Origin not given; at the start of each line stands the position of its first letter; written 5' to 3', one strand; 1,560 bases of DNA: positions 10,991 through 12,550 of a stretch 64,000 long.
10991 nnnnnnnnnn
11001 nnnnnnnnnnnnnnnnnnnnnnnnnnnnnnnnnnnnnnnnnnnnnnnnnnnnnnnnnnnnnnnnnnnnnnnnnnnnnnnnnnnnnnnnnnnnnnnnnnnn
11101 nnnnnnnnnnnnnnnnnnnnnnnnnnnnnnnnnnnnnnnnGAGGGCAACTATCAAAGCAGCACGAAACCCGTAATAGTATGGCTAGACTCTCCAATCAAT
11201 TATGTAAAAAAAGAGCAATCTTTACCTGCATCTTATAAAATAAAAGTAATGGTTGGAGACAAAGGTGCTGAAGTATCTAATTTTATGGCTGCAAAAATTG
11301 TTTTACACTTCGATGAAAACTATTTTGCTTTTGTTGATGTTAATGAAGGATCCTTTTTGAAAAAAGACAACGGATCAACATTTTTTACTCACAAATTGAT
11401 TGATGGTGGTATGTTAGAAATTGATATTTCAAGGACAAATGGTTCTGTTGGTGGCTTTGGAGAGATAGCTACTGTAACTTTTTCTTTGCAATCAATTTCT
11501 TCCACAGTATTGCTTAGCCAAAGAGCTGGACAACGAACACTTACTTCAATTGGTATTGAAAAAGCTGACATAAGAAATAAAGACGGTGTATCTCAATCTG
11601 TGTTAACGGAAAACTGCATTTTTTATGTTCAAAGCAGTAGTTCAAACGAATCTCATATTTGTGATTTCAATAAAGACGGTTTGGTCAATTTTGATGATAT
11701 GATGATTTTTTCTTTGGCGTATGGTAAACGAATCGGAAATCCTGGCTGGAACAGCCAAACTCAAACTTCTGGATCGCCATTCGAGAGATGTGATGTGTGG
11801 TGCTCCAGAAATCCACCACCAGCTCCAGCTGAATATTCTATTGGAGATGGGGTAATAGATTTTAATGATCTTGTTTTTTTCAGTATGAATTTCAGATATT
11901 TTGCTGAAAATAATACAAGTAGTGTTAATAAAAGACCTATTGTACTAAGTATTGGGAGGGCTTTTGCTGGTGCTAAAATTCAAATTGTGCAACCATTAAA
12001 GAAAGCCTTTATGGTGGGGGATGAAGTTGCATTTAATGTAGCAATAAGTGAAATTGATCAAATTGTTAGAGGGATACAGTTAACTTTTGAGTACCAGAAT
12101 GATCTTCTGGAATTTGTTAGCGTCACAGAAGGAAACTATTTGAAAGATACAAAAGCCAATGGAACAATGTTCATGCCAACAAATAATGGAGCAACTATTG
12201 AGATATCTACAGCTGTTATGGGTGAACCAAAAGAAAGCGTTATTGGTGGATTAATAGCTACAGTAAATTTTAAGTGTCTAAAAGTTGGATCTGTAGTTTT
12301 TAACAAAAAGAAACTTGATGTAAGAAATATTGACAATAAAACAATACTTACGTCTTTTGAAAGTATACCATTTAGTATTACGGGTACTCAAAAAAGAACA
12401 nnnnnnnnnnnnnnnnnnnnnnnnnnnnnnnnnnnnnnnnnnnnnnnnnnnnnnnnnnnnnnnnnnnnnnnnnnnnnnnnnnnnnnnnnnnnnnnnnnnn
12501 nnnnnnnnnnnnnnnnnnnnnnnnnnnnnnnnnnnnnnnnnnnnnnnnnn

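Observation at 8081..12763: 1560-aa surface protein combining about 10 Cys-rich prealbumin-like repeats, cohesin-like and dockerin-like modules, and CuAO-N anchors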

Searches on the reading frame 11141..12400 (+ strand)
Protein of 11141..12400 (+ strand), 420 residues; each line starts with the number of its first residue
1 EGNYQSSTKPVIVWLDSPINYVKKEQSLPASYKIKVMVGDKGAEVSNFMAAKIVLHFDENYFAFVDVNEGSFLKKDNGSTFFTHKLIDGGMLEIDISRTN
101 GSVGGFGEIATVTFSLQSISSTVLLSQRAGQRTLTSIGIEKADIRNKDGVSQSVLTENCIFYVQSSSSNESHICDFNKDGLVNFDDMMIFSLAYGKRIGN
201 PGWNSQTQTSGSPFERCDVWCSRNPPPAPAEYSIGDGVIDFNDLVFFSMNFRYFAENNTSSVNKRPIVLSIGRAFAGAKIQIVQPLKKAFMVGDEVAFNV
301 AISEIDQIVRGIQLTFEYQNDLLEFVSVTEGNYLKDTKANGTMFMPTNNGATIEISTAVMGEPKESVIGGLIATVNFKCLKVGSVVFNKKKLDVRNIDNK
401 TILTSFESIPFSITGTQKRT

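Call 18: search_solved_structures(query=window:11141-12400:+, max_evalue=10, show_alignments=3)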
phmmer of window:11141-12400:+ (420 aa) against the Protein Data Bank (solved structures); distinct sequences matched with E-value up to 10: 1.
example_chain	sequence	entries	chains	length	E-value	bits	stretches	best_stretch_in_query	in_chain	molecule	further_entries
2y3n_B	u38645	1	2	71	1.1e-06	31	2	175-207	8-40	CELLULOSOMAL FAMILY-48 PROCESSIVE GLYCOSIDE HYDROLASE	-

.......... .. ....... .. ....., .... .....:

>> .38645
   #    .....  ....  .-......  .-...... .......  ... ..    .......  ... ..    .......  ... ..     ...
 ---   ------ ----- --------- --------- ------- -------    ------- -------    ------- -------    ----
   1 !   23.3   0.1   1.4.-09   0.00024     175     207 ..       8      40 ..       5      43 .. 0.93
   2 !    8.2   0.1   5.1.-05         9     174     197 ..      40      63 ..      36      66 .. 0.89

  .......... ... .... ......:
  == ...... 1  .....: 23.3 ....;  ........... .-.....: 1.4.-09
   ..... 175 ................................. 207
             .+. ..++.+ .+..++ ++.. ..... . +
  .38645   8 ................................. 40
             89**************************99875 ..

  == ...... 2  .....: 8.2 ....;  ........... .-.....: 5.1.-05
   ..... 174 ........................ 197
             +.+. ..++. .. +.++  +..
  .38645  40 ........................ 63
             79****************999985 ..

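Call 35: find_homologous_proteins(query=window:11141-12400:+, max_evalue=0.01)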
Query window:11141-12400:+: 5533 candidates shared short words with the query, none scored E <= 0.01.

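Call 41: predict_structure(alignment_id=A2)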
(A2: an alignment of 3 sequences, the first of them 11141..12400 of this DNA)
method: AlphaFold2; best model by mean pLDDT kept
length: 420 residues; sequences in the alignment: 3
mean_pLDDT: 60.3   pTM: 0.43
mean pLDDT of the five models: 60.3, 58.9, 58.5, 57.9, 55.9
residues with pLDDT >= 90: 37; 70-90: 157; 50-70: 74; < 50: 152
segments of 3 or more residues with pLDDT < 50: 1-8, 122-131, 165-288, 404-411
pLDDT, mean of each block of 10 residues (from residue 1): 41 69 69 84 75 92 92 77 90 90 84 81 42 71 88 77 46 26 31 27 25 27 29 33 38 32 28 26 35 71 67 78 82 70 79 80 67 79 62 76 48 51
secondary structure, 60 per line:
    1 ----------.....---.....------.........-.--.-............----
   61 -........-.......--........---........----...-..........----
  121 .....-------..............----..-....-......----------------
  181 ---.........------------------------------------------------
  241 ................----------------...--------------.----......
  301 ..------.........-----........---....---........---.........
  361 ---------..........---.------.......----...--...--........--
elements in order: E11-15 E19-23 E30-38 E45-56 E62-69 H71-77 E80-87 E91-98 E103-105 E107-116 H121-125 E133-146 E154-157 E159-164 H184-192 H241-256 E295-302 E309-317 E323-330 H334-337 E341-348 E352-360 E370-379 E390-396 E401-403 E411-418

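Call 45: fold_search(model_id=the predicted structure, library=pdb)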
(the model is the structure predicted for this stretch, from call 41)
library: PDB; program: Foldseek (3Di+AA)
matches with E <= 10: 1049; with E <= 0.001: 99
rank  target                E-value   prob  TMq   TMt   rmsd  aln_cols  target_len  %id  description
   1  3l8q_D                1.5e-10  1.00  0.27  0.33  20.2       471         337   11  Structure analysis of the type II cohesin dyad from the adaptor ScaA scaffoldin of Acetivibrio cellulolyticus (released 2010-05-05)
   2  3l8q_A                1.6e-10  1.00  0.27  0.33  19.6       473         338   12  Structure analysis of the type II cohesin dyad from the adaptor ScaA scaffoldin of Acetivibrio cellulolyticus (released 2010-05-05)
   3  3l8q_B                2.0e-10  1.00  0.26  0.32  19.5       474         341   12  Structure analysis of the type II cohesin dyad from the adaptor ScaA scaffoldin of Acetivibrio cellulolyticus (released 2010-05-05)
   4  2xdh                  4.5e-09  1.00  0.27  0.76   4.6       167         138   17  Non-cellulosomal cohesin from the hyperthermophilic archaeon Archaeoglobus fulgidus (released 2010-05-26)
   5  4dh2_A                6.2e-09  1.00  0.30  0.73   3.1       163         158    9  Crystal structure of Coh-OlpC(Cthe_0452)-Doc435(Cthe_0435) complex: A novel type I Cohesin-Dockerin complex from Clost (released 2012-11-28)
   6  4dh2_C                1.2e-08  1.00  0.30  0.73   3.5       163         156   10  Crystal structure of Coh-OlpC(Cthe_0452)-Doc435(Cthe_0435) complex: A novel type I Cohesin-Dockerin complex from Clost (released 2012-11-28)
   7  2w1n                  1.9e-08  1.00  0.27  0.47  19.7       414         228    9  cohesin and fibronectin type-III double module construct from the Clostridium perfringens glycoside hydrolase GH84C (released 2009-02-03)
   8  2ccl_A                7.9e-08  1.00  0.26  0.68   5.7       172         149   13  THE S45A, T46A MUTANT OF THE TYPE I COHESIN-DOCKERIN COMPLEX FROM THE CELLULOSOME OF CLOSTRIDIUM THERMOCELLUM (released 2007-02-13)
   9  5nrm_A                8.8e-08  1.00  0.29  0.79   3.7       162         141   12  Crystal structure of the sixth cohesin from Acetivibrio cellulolyticus' scaffoldin B in complex with Cel5 dockerin S51 (released 2018-01-31)
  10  2jh2_A                9.8e-08  1.00  0.26  0.73   4.0       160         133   12  X-ray crystal structure of a cohesin-like module from Clostridium perfringens (released 2007-11-06)
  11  6kgf_C                1.1e-07  1.00  0.28  0.75   3.7       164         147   15  Crystal structure of CaDoc0917(R16D)-CaCohA2 complex at pH 8.2 (released 2020-07-08)
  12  4fl4_I                1.1e-07  1.00  0.29  0.39   4.6       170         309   14  Scaffoldin conformation and dynamics revealed by a ternary complex from the Clostridium thermocellum cellulosome (released 2012-06-27)
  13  1g1k_A                1.1e-07  1.00  0.29  0.79   3.4       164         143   14  COHESIN MODULE FROM THE CELLULOSOME OF CLOSTRIDIUM CELLULOLYTICUM (released 2000-11-22)
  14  4ums                  1.1e-07  1.00  0.28  0.69   4.8       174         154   14  The crystal structure of the seventh ScaB type I cohesin from Pseudobacteroides cellulosolvens (released 2015-05-06)
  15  2vn5_C                2.1e-07  1.00  0.29  0.77   3.6       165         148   14  The Clostridium cellulolyticum dockerin displays a dual binding mode for its cohesin partner (released 2008-05-20)
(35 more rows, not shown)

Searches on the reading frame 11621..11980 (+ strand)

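Call 19: search_protein_families(library=pfam, proteins=[window:11621-11980:+], max_evalue=10)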
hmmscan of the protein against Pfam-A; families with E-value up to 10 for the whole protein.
window:11621-11980:+ (120 aa): 5 families
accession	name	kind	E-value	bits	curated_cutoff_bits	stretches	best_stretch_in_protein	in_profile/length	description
PF00036.39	EF-hand_1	-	0.0046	16.8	25.4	2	14-28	9-23/29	EF hand domain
PF13499.12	EF-hand_7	-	0.09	13.6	30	1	15-29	50-64/67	EF-hand domain pair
PF00404.24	Dockerin_1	-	0.12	13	22.9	1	7-29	29-51/57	Dockerin type I domain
PF13405.12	EF-hand_6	-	0.12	12.6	25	1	13-28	8-23/30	EF-hand domain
PF13833.12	EF-hand_8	-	2.5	8.4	28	0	75-87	38-50/54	EF-hand domain pair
